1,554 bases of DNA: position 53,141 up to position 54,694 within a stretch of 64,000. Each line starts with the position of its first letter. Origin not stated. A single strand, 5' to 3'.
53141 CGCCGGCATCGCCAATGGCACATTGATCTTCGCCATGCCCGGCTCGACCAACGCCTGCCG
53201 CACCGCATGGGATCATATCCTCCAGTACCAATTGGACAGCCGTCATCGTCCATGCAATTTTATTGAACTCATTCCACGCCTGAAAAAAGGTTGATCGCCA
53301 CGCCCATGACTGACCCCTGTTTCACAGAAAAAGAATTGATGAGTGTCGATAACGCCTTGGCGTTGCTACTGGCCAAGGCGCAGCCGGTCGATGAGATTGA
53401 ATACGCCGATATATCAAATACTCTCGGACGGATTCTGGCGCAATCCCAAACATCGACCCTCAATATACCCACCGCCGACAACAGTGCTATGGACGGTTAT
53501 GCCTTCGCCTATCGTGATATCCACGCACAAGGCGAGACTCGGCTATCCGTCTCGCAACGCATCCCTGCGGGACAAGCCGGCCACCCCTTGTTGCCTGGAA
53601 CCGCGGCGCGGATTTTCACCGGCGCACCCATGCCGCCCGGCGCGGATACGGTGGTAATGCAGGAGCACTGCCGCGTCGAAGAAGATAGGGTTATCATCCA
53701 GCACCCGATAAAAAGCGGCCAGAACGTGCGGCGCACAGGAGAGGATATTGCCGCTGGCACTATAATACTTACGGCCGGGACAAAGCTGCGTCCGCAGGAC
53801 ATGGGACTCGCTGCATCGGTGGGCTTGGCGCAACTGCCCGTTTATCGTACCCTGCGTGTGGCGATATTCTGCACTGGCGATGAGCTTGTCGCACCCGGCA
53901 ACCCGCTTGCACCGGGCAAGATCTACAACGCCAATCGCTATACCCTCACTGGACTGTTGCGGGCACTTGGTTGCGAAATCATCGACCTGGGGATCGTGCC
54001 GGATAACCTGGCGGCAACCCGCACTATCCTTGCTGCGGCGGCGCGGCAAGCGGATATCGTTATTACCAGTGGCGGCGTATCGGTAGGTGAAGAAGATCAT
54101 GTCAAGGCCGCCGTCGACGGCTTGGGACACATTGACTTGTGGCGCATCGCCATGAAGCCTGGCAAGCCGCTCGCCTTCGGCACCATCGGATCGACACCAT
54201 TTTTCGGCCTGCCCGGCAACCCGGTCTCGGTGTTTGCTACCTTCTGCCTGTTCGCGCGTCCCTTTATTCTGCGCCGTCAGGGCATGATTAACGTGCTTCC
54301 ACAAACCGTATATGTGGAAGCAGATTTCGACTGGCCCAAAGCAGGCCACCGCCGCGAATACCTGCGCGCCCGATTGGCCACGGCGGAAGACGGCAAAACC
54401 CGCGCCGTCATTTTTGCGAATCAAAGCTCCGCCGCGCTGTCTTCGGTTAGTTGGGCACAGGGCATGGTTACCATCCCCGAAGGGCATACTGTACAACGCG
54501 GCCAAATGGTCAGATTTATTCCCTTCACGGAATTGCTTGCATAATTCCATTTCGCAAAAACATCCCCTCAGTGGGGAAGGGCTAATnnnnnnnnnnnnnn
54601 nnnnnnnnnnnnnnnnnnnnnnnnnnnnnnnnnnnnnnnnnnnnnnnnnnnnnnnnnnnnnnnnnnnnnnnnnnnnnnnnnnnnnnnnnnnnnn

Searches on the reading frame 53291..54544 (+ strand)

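Call 36: search_protein_families(library=ncbifam, proteins=[window:53291-54544:+], max_evalue=1e-10)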
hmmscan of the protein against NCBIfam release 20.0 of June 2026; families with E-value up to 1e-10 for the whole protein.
window:53291-54544:+ (417 aa): 7 families
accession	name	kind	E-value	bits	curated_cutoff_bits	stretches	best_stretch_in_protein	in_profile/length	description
NF007960.1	PRK10680.1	equivalog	1.5e-131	438.9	440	1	17-412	1-401/401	molybdopterin molybdotransferase MoeA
NF011060.0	PRK14491.1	equivalog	2.2e-129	432.6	532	1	12-416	195-598/598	bifunctional molybdopterin-guanine dinucleotide biosynthesis adaptor protein MobB/molybdopterin molybdotransferase MoeA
NF045515.2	Glp_gephyrin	equivalog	2.1e-98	329.7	475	1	18-410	2-401/403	molybdotransferase-like divisome protein Glp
NF011068.0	PRK14498.1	equivalog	1.7e-94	317.1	534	1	15-409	8-407/647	molybdopterin biosynthesis protein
NF050098.1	MoeA_actino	exception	1.1e-92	310.9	560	1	37-407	20-395/400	molybdopterin molybdotransferase MoeA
NF011067.0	PRK14497.1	equivalog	1.4e-64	218.6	536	1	12-407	6-399/546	putative molybdopterin biosynthesis protein MoeA/unknown domain fusion protein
TIGR00177.1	molyb_syn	domain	2e-32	112.2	85.35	1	188-324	2-148/148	molybdenum cofactor synthesis domain-containing protein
